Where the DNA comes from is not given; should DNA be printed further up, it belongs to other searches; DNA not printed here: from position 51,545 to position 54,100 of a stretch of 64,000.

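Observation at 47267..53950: Four-gene envelope operon: giant membrane-domain/ABC-ATPase fusion, second permease, anchored Ig-like protein and beta-helix lipoprotein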

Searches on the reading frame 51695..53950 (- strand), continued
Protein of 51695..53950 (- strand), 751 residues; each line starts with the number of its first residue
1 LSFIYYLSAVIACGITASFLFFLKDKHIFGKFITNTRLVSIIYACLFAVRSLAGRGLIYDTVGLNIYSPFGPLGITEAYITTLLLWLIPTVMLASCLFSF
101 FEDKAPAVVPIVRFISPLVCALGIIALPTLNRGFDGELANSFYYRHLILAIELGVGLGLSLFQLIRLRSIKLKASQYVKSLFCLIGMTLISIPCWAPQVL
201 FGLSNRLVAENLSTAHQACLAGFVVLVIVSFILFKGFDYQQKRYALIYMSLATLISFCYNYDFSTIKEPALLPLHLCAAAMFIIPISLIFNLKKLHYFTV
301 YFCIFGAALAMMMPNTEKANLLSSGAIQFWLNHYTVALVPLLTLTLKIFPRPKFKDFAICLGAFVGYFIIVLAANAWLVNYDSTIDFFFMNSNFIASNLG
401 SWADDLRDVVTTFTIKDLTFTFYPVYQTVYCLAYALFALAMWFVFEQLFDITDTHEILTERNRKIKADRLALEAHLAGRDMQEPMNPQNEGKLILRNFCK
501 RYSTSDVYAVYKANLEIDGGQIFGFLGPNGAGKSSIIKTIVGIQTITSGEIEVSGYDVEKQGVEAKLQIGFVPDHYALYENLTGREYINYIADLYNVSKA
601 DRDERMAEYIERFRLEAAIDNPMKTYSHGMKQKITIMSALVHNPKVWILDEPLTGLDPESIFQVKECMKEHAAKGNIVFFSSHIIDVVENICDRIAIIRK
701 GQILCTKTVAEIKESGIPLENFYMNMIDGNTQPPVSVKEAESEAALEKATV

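Call 50: search_protein_families(library=pfam, proteins=[L023:9704-11359:+, L030:9707-11368:+, L010:1962-3500:+, L010:5857-8760:+, L010:8779-12423:+, L008:12803-16402:+, L006:14059-16449:+, L004:13267-17022:+, L009:13421-16684:+, L001:13527-17297:+], max_evalue=0.01)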
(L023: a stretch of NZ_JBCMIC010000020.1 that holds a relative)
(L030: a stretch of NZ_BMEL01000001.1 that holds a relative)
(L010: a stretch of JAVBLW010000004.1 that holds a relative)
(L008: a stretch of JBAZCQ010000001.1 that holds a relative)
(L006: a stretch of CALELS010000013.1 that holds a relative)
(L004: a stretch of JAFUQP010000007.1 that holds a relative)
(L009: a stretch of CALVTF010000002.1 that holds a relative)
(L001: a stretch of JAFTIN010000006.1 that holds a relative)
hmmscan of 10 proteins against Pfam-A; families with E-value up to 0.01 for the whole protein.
L023:9704-11359:+ (551 aa): 1 family
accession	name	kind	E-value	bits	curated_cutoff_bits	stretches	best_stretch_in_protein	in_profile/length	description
PF16949.11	ABC_tran_2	-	3.4e-19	69.5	25.7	1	54-433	40-417/542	Putative ATP-binding cassette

L030:9707-11368:+ (553 aa): 1 family
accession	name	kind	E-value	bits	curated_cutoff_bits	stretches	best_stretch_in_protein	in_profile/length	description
PF16949.11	ABC_tran_2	-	8.9e-13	48.3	25.7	1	29-512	10-492/542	Putative ATP-binding cassette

L010:1962-3500:+ (512 aa): 1 family
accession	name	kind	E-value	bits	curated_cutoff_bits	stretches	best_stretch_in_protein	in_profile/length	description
PF14808.11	TMEM164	-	4.4e-23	82.4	25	1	227-409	9-193/217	TMEM164 family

L010:5857-8760:+ (967 aa): 2 families
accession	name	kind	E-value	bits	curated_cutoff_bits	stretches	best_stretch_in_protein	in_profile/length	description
PF02368.24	Big_2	-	2.5e-28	98.3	22.8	3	132-206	4-78/79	Bacterial Ig-like domain (group 2)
PF22359.2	Big-like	-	9.1e-07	29.5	27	1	163-206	2-45/48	Bacterial Ig-like domain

L010:8779-12423:+ (1214 aa): 1 family
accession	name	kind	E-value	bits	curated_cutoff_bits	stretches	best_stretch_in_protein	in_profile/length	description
PF09479.16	Flg_new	-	0.00018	22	27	1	197-257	2-65/65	Listeria-Bacteroides repeat domain (List_Bact_rpt)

L008:12803-16402:+ (1200 aa): 3 families
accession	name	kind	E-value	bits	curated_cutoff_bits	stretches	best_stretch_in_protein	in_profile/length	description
PF09479.16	Flg_new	-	4.8e-140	456.3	27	13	105-168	1-65/65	Listeria-Bacteroides repeat domain (List_Bact_rpt)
PF18998.6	Flg_new_2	-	8.1e-20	71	23.6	2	105-172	1-72/73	Divergent InlB B-repeat domain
PF18491.7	SRA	-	2.1e-07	31.4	30.2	0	968-985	105-122/145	SET and RING associated domain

L006:14059-16449:+ (796 aa): 1 family
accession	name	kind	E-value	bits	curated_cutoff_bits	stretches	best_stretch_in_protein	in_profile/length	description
PF02368.24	Big_2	-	3.4e-15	56.2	22.8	1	33-109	1-78/79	Bacterial Ig-like domain (group 2)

L004:13267-17022:+ (1251 aa): 1 family
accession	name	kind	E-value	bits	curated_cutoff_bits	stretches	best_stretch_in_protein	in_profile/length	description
PF07523.18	Big_3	-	4.4e-40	136.2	21.2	6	156-217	7-68/68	Bacterial Ig-like domain (group 3)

L009:13421-16684:+ (1087 aa): 0 families

L001:13527-17297:+ (1256 aa): 2 families
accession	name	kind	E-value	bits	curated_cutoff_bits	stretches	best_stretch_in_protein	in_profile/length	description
PF07523.18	Big_3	-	3.6e-37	126.9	21.2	5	221-289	4-68/68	Bacterial Ig-like domain (group 3)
PF02736.25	Myosin_N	-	0.00018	21.7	27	0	222-251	12-41/45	Myosin N-terminal SH3-like domain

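Call 59: search_protein_families(library=padloc, proteins=[window:51695-53950:-], max_evalue=0.001)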
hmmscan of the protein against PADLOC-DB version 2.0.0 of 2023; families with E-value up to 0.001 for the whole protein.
window:51695-53950:- (751 aa): 10 families
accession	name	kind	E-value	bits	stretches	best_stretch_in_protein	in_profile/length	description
PDLC04135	mad3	-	1.4e-24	85.4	2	615-701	253-340/374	mads_3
PDLC02980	AriA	-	1.9e-08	32.6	0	523-546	2-25/304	-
PDLC04176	HEC-01A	-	5.7e-07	27.2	1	622-729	252-367/371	-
PDLC04175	HEC-01A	-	9.3e-07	26.2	0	626-679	249-304/363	-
PDLC02335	AbiLi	-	5.2e-06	23.7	1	524-708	80-253/326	AbiLi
PDLC04140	mad8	-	1.5e-05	22.7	1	514-686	21-235/314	mads_8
PDLC03878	NsnB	-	0.00011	20.1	0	522-564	23-76/345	-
PDLC04608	PDC-M38A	-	0.00023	18.9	1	591-691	222-319/367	-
PDLC04214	HEC-02A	-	0.00023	18.6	0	622-692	212-286/338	-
PDLC04213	HEC-02A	-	0.00031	18.4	0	525-578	28-71/337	-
